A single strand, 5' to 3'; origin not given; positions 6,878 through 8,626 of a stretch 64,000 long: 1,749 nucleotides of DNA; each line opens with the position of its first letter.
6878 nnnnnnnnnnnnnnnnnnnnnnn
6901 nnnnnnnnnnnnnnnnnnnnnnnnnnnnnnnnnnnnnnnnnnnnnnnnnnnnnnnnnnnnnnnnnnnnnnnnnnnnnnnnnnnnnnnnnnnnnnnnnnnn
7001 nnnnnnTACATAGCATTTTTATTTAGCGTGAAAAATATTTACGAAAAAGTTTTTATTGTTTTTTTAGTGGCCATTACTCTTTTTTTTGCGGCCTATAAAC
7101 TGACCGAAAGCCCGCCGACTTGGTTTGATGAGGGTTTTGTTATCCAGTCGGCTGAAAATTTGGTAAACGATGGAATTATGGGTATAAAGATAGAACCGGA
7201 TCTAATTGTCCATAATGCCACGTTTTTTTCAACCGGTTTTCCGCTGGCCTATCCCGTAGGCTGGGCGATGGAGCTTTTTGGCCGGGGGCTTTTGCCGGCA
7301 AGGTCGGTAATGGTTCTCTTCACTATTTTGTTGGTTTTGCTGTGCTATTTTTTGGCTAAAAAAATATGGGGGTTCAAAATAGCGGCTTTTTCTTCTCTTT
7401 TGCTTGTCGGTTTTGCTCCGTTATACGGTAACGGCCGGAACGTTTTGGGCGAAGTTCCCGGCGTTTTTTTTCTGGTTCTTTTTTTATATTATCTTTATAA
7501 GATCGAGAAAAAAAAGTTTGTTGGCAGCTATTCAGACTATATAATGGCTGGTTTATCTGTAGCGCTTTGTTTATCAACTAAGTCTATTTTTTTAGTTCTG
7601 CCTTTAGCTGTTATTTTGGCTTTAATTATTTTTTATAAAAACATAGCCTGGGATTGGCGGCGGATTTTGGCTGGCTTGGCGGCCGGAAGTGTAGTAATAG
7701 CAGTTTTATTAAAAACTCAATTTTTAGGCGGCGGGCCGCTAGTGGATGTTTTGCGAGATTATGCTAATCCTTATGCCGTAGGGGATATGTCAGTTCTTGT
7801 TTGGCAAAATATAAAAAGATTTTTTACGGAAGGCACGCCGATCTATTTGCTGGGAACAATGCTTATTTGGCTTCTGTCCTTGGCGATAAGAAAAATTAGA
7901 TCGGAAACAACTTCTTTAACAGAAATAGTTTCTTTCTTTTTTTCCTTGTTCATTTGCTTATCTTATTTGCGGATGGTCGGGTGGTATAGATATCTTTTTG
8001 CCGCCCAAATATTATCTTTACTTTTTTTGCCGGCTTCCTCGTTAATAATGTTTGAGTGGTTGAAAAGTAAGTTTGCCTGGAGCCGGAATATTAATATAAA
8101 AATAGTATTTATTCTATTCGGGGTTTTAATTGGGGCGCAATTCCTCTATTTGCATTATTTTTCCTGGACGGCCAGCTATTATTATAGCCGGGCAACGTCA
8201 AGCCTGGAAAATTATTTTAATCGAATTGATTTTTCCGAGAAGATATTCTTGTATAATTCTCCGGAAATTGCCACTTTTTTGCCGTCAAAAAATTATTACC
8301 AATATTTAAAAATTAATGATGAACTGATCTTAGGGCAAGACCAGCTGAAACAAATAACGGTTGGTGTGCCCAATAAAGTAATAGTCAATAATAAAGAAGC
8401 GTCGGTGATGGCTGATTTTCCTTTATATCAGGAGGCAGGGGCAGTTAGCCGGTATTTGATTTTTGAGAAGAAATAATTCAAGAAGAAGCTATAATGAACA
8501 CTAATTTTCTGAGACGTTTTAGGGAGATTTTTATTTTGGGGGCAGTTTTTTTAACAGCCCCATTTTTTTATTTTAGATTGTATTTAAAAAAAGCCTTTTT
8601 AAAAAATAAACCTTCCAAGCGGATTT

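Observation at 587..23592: About 23-kb co-directional glycan locus unusually rich in methyltransferases and in paired Dpm1-like GT2 plus GT-C membrane transferases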

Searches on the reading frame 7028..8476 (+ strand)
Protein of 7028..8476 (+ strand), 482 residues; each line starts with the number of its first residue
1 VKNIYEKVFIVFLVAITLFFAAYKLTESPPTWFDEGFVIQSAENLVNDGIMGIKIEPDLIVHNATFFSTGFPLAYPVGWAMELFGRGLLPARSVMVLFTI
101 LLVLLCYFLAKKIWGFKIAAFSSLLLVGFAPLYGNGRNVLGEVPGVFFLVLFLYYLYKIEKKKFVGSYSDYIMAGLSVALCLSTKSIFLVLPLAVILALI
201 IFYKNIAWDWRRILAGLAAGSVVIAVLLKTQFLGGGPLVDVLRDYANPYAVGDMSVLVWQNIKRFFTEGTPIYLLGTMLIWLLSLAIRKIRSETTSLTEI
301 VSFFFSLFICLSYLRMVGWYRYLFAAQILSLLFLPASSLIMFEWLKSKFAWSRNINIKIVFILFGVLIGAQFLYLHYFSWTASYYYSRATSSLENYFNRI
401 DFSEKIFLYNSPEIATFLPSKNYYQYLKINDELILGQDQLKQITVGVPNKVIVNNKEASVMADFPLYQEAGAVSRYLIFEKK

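Call 6: search_protein_families(library=pfam, proteins=[window:7028-8476:+], max_evalue=0.01)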
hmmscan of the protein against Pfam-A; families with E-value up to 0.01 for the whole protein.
window:7028-8476:+ (482 aa): 1 family
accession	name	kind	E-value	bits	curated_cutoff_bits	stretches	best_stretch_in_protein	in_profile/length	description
PF13231.12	PMT_2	-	2.7e-09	37.9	26.1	1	79-224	12-155/160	Dolichyl-phosphate-mannose-protein mannosyltransferase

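Call 17: search_protein_families(library=ncbifam, proteins=[window:7028-8476:+], max_evalue=0.001)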
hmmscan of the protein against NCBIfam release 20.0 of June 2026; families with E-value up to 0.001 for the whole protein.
window:7028-8476:+ (482 aa): 0 families

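Call 53: find_homologous_proteins(query=window:7028-8476:+, max_evalue=1e-10)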
Query window:7028-8476:+ (482 aa): 123 proteins with E <= 1e-10 among 8000 candidates; the best 120 are listed.
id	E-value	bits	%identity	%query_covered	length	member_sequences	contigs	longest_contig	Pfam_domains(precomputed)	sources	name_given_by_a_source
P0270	0.0e+0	1053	100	100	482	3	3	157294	PF13231.13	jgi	-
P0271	3.2e-195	668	62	100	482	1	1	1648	PF02366.25,PF13231.13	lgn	-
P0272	3.3e-184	631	60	100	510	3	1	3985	PF13231.13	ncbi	-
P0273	1.8e-173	596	63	90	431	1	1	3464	PF02366.25,PF13231.13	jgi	jgi:4-amino-4-deoxy-L-arabinose transferase-like glycosyltransferase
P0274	6.2e-173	594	59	99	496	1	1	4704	PF13231.13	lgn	-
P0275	3.8e-160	552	55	99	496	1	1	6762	PF13231.13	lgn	-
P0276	1.9e-154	533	54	99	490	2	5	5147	PF13231.13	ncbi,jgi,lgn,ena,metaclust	metaclust:\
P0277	1.4e-152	527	53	100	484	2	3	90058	PF13231.13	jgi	-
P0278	3.1e-150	519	52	95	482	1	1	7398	PF13231.13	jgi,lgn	jgi:4-amino-4-deoxy-L-arabinose transferase-like glycosyltransferase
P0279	2.7e-131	457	47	100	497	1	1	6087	PF13231.13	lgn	-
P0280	4.0e-125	436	47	100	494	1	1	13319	PF13231.13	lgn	-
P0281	3.2e-124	433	48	96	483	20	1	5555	PF13231.13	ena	-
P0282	4.6e-121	423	46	99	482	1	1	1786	PF13231.13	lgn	-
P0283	4.9e-118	413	45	96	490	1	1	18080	PF13231.13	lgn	-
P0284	1.9e-117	411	43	99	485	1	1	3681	PF13231.13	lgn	-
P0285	3.0e-110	387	44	95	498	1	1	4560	PF13231.13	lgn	-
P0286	5.8e-110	386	41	99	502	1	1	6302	PF13231.13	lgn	-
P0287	7.6e-108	379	42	96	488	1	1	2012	PF13231.13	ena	-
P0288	8.5e-105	369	41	96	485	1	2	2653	PF13231.13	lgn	-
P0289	4.2e-104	367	41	99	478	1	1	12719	PF13231.13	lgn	-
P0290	5.3e-100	354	42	99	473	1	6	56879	PF13231.13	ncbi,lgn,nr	ncbi:glycosyltransferase family 39 protein [Candidatus Kaiserbacteria bacterium]|nr:glycosyltransfer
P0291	8.3e-97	343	42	100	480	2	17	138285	PF13231.13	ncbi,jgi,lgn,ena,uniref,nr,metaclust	ncbi:MAG: hypothetical protein A3I89_01280 [Candidatus Harrisonbacteria bacterium RIFCSPLOWO2_02_FUL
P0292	1.2e-96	342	43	98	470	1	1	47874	PF13231.13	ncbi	-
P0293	2.9e-95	338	38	97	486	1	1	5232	PF02366.25,PF13231.13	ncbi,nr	ncbi:MAG: glycosyltransferase family 39 protein [bacterium]|nr:glycosyltransferase family 39 protein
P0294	3.0e-93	331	39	98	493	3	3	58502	PF13231.13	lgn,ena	-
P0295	6.3e-93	330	38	98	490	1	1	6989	PF13231.13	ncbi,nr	ncbi:MAG: glycosyltransferase family 39 protein [bacterium]|nr:glycosyltransferase family 39 protein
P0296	1.5e-90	322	41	93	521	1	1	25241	PF13231.13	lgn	-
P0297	1.5e-90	322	39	98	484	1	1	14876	PF02366.25,PF13231.13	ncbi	-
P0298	9.2e-90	320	39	94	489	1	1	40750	PF13231.13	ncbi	-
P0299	2.8e-89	318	38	100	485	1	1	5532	PF13231.13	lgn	-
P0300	3.0e-87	312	37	98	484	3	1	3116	PF13231.13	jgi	jgi:4-amino-4-deoxy-L-arabinose transferase-like glycosyltransferase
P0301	4.5e-87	311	38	100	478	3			PF13231.13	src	-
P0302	1.7e-86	309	39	97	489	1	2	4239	PF13231.13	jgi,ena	-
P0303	1.2e-85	306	37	99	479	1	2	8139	PF02366.25,PF13231.13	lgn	-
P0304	2.2e-85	305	39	93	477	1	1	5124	PF02366.25,PF13231.13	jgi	jgi:4-amino-4-deoxy-L-arabinose transferase-like glycosyltransferase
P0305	4.6e-85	304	38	98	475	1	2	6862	PF02366.25,PF13231.13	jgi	jgi:4-amino-4-deoxy-L-arabinose transferase-like glycosyltransferase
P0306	3.0e-84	302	36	99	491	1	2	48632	PF13231.13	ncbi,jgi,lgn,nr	ncbi:MAG: glycosyltransferase family 39 protein [Parcubacteria group bacterium]|nr:glycosyltransfera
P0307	5.3e-84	301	38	93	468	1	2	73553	PF13231.13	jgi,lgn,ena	-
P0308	1.4e-83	299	37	97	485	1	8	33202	PF02366.25,PF13231.13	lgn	-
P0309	2.3e-83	299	34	100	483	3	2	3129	PF13231.13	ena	-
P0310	4.7e-83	298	35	99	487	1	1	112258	PF02366.25,PF13231.13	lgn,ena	-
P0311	5.9e-83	297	37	99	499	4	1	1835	PF13231.13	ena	-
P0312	8.3e-83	297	36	100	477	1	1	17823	PF13231.13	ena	-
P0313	8.3e-83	297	34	99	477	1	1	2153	PF13231.13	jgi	jgi:hypothetical protein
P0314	1.9e-82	296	36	95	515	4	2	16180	PF13231.13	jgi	-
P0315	2.8e-82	295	38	94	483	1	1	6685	PF13231.13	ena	-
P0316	3.1e-82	295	38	91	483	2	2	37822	PF13231.13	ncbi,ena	-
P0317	3.4e-82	295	37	95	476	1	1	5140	PF13231.13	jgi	jgi:hypothetical protein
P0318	3.9e-82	295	37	99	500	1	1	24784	PF13231.13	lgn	-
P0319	1.2e-81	293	37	99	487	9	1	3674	PF13231.13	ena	-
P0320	1.9e-81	292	39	89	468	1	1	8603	PF02366.25,PF13231.13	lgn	-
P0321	5.1e-81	291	37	99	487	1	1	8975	PF13231.13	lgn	-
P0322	7.6e-81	290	37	89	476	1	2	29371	PF13231.13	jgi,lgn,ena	-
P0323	1.5e-80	289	36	95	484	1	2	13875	PF13231.13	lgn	-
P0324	3.9e-79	285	37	95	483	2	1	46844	PF02366.25,PF13231.13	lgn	-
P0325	6.8e-79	284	36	99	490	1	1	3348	PF13231.13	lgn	-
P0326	7.4e-79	284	37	96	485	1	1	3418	PF13231.13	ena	-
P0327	7.5e-79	284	36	95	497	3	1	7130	PF13231.13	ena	-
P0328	1.1e-77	280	37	93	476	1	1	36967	PF13231.13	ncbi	-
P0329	2.4e-77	279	37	95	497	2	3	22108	PF13231.13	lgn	-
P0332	1.5e-76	276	34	100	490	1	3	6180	PF13231.13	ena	-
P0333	4.2e-76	275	37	99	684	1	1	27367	PF00535.33,PF13231.13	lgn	-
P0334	5.5e-76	274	38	98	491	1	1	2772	PF13231.13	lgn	-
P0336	1.4e-74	270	36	100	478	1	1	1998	PF13231.13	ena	-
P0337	1.5e-74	270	36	100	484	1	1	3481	PF13231.13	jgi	jgi:4-amino-4-deoxy-L-arabinose transferase-like glycosyltransferase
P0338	1.9e-74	269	37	98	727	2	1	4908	PF13641.13,PF00535.33,PF13231.13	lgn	-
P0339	2.2e-74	269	36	99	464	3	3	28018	PF13231.13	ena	-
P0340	2.4e-74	269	35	99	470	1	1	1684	PF13231.13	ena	-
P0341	5.7e-74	268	34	99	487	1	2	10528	PF13231.13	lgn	-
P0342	2.7e-73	266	34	100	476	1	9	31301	PF13231.13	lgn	-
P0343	2.9e-73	265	36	98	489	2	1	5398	PF13231.13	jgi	-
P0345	9.9e-73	264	36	99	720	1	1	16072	PF00535.33,PF13231.13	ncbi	-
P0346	1.2e-72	263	34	96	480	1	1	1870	PF13231.13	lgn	-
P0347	3.8e-72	262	34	96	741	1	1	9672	PF00535.33,PF13231.13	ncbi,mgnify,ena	mgnify:CR=1 FL=1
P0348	1.5e-71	260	36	97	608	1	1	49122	PF04138.21,PF13231.13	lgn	-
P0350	4.8e-71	258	35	100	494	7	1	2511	PF13231.13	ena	-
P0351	1.1e-70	257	35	99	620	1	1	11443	PF02366.25,PF04138.21,PF13231.13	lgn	-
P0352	1.7e-70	256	35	91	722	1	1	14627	PF00535.33,PF13231.13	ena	-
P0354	8.0e-69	251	35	89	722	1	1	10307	PF00535.33,PF13231.13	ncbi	-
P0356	7.8e-68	248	34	96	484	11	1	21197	PF13231.13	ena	-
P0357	8.0e-68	247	36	96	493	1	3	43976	PF13231.13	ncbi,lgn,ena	-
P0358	1.3e-67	247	35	100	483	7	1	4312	PF13231.13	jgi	-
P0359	2.0e-67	246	33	95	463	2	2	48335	PF13231.13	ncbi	ncbi:MAG: glycosyltransferase family 39 protein [Minisyncoccia bacterium]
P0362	6.5e-67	244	35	97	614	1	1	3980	PF04138.21,PF13231.13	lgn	-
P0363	9.5e-67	244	36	97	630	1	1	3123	PF04138.21,PF13231.13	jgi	jgi:putative flippase GtrA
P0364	9.9e-67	244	35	97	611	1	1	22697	PF04138.21,PF13231.13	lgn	-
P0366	1.0e-65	241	33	96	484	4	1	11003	PF13231.13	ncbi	-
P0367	1.4e-65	240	33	98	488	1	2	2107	PF13231.13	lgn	-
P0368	1.7e-65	240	32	100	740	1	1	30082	PF00535.33,PF13231.13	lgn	-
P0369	3.6e-65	239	35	98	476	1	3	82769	PF13231.13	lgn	-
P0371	2.6e-64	236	33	98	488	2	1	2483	PF13231.13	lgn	-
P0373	4.8e-64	235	33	96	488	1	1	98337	PF13231.13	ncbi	-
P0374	5.9e-64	235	33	100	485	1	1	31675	PF13231.13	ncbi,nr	ncbi:glycosyltransferase family 39 protein [Candidatus Kaiserbacteria bacterium]|nr:glycosyltransfer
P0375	8.4e-64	234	33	98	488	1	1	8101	PF13231.13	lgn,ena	-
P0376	2.4e-62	229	36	79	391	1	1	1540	PF13231.13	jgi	-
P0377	4.2e-62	229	38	71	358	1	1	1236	PF13231.13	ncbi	ncbi:MAG: glycosyltransferase family 39 protein, partial [Patescibacteria group bacterium]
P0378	3.8e-59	219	33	100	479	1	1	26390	PF13231.13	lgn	-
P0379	1.4e-58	217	33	100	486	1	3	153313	PF13231.13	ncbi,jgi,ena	-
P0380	2.7e-49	186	32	89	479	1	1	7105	PF13231.13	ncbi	-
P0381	9.3e-47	178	30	98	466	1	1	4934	PF13231.13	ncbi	-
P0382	1.7e-46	177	31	93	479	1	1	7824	PF13231.13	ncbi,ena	-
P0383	8.3e-46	175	28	96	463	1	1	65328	PF13231.13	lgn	-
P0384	3.1e-42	163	29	98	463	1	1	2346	PF13231.13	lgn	-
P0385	1.4e-41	161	39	56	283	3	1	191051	PF13231.13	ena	-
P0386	1.6e-36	144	41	51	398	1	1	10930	PF04138.21,PF13231.13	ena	-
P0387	6.1e-36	142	27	97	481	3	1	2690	PF13231.13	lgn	-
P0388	1.8e-35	141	28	100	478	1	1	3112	PF13231.13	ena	-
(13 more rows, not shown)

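Call 54: find_encoding_contigs(protein=P0277, flank=8000, max_places=1)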
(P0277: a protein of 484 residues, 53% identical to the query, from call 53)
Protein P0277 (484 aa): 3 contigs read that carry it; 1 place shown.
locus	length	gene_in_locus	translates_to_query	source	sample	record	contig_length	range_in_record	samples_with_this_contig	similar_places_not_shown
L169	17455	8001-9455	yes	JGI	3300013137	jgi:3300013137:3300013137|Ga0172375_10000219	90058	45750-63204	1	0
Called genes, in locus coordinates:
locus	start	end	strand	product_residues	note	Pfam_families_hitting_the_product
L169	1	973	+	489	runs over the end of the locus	PF02310:B12-binding, PF04055:Radical_SAM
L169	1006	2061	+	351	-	PF00534:Glycos_transf_1, PF13692:Glyco_trans_1_4, PF13524:Glyco_trans_1_2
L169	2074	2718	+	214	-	PF13489:Methyltransf_23, PF08241:Methyltransf_11 (weak), PF13847:Methyltransf_31 (weak)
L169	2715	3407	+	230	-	PF00535:Glycos_transf_2, PF10111:Glyco_tranf_2_2, PF13641:Glyco_tranf_2_3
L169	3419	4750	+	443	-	PF13231:PMT_2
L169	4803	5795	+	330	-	PF01370:Epimerase, PF04321:RmlD_sub_bind, PF16363:GDP_Man_Dehyd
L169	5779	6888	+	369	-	PF00266:Aminotran_5, PF00155:Aminotran_1_2, PF01041:DegT_DnrJ_EryC1, PF01212:Beta_elim_lyase (weak), PF01053:Cys_Met_Meta_PP (weak)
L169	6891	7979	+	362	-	PF00535:Glycos_transf_2, PF04138:GtrA_DPMS_TM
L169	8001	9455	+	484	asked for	PF13231:PMT_2 (weak)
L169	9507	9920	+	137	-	-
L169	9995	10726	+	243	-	PF01075:Glyco_transf_9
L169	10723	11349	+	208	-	PF13489:Methyltransf_23, PF07021:MetW, PF13649:Methyltransf_25, PF13847:Methyltransf_31, PF08241:Methyltransf_11, PF08242:Methyltransf_12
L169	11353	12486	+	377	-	PF13439:Glyco_transf_4, PF00534:Glycos_transf_1, PF13692:Glyco_trans_1_4, PF13524:Glyco_trans_1_2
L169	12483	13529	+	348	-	PF00534:Glycos_transf_1, PF13692:Glyco_trans_1_4, PF13524:Glyco_trans_1_2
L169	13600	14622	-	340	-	PF01073:3Beta_HSD (weak), PF01370:Epimerase, PF04321:RmlD_sub_bind (faint), PF16363:GDP_Man_Dehyd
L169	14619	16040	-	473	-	PF02310:B12-binding, PF04055:Radical_SAM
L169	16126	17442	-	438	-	PF01943:Polysacc_synt, PF13440:Polysacc_synt_3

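Call 55: find_encoding_contigs(protein=P0291, flank=8000, max_places=1)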
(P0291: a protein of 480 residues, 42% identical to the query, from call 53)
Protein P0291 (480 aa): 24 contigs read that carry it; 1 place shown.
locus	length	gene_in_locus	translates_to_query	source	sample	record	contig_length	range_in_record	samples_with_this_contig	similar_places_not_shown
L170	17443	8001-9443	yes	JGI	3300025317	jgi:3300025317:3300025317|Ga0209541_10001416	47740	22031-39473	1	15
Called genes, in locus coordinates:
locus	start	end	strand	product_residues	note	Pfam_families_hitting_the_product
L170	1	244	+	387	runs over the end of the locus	PF00534:Glycos_transf_1, PF20706:GT4-conflict, PF13692:Glyco_trans_1_4, PF13524:Glyco_trans_1_2 (weak)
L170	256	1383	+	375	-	PF00534:Glycos_transf_1, PF13692:Glyco_trans_1_4, PF13524:Glyco_trans_1_2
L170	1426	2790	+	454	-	PF02366:PMT (weak), PF13231:PMT_2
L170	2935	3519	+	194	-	-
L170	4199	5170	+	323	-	PF01073:3Beta_HSD (weak), PF01370:Epimerase, PF02719:Polysacc_synt_2 (weak), PF16363:GDP_Man_Dehyd, PF07993:NAD_binding_4 (weak), PF04321:RmlD_sub_bind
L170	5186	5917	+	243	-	PF00483:NTP_transferase, PF12804:NTP_transf_3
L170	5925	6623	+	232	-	PF00535:Glycos_transf_2, PF10111:Glyco_tranf_2_2, PF13641:Glyco_tranf_2_3 (weak)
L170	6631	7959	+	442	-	-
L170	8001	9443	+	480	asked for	PF13231:PMT_2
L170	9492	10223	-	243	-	PF00106:adh_short, PF08659:KR, PF13561:adh_short_C2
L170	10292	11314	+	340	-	PF01370:Epimerase, PF04321:RmlD_sub_bind (weak), PF16363:GDP_Man_Dehyd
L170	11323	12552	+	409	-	PF08421:Methyltransf_13, PF13489:Methyltransf_23, PF08242:Methyltransf_12 (weak), PF08484:Methyltransf_14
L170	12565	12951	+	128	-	PF14667:Polysacc_synt_C (weak), PF00190:Cupin_1, PF07883:Cupin_2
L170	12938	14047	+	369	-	PF00534:Glycos_transf_1, PF13692:Glyco_trans_1_4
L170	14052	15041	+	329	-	PF01370:Epimerase, PF16363:GDP_Man_Dehyd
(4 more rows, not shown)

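Call 56: find_encoding_contigs(protein=P0290, flank=8000, max_places=1)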
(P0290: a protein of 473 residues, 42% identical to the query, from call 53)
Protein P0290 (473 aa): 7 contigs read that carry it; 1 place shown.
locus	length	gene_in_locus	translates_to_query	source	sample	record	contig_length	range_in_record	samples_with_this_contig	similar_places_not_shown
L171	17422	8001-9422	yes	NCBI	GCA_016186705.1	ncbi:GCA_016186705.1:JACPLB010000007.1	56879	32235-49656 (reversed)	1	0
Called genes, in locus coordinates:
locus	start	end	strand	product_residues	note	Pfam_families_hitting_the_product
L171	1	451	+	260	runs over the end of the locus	PF01522:Polysacc_deac_1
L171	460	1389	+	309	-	PF13439:Glyco_transf_4, PF13579:Glyco_trans_4_4, PF20706:GT4-conflict, PF00534:Glycos_transf_1, PF13692:Glyco_trans_1_4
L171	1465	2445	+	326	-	PF01073:3Beta_HSD, PF01370:Epimerase, PF02719:Polysacc_synt_2, PF04321:RmlD_sub_bind, PF07993:NAD_binding_4 (faint), PF16363:GDP_Man_Dehyd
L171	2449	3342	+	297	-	PF00534:Glycos_transf_1, PF13692:Glyco_trans_1_4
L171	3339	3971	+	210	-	PF13489:Methyltransf_23, PF08241:Methyltransf_11, PF08242:Methyltransf_12 (faint), PF13649:Methyltransf_25 (weak)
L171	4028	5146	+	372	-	PF20706:GT4-conflict, PF00534:Glycos_transf_1, PF13692:Glyco_trans_1_4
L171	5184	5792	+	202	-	PF13489:Methyltransf_23, PF08241:Methyltransf_11, PF08242:Methyltransf_12 (weak), PF13847:Methyltransf_31 (weak), PF13649:Methyltransf_25 (weak)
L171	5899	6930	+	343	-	PF01370:Epimerase, PF04321:RmlD_sub_bind, PF16363:GDP_Man_Dehyd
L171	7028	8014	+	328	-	PF03016:Exostosin_GT47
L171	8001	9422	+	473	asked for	PF13231:PMT_2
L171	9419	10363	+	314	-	PF00535:Glycos_transf_2, PF10111:Glyco_tranf_2_2 (weak), PF13641:Glyco_tranf_2_3 (weak)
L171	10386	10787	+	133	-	PF04138:GtrA_DPMS_TM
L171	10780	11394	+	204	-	PF05148:Methyltransf_8 (faint), PF13489:Methyltransf_23, PF13649:Methyltransf_25 (weak), PF08241:Methyltransf_11, PF13847:Methyltransf_31 (weak)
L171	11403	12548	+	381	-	PF00534:Glycos_transf_1, PF13692:Glyco_trans_1_4, PF13524:Glyco_trans_1_2 (weak)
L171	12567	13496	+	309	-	PF01370:Epimerase, PF02719:Polysacc_synt_2 (faint), PF04321:RmlD_sub_bind, PF16363:GDP_Man_Dehyd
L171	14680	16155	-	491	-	PF13231:PMT_2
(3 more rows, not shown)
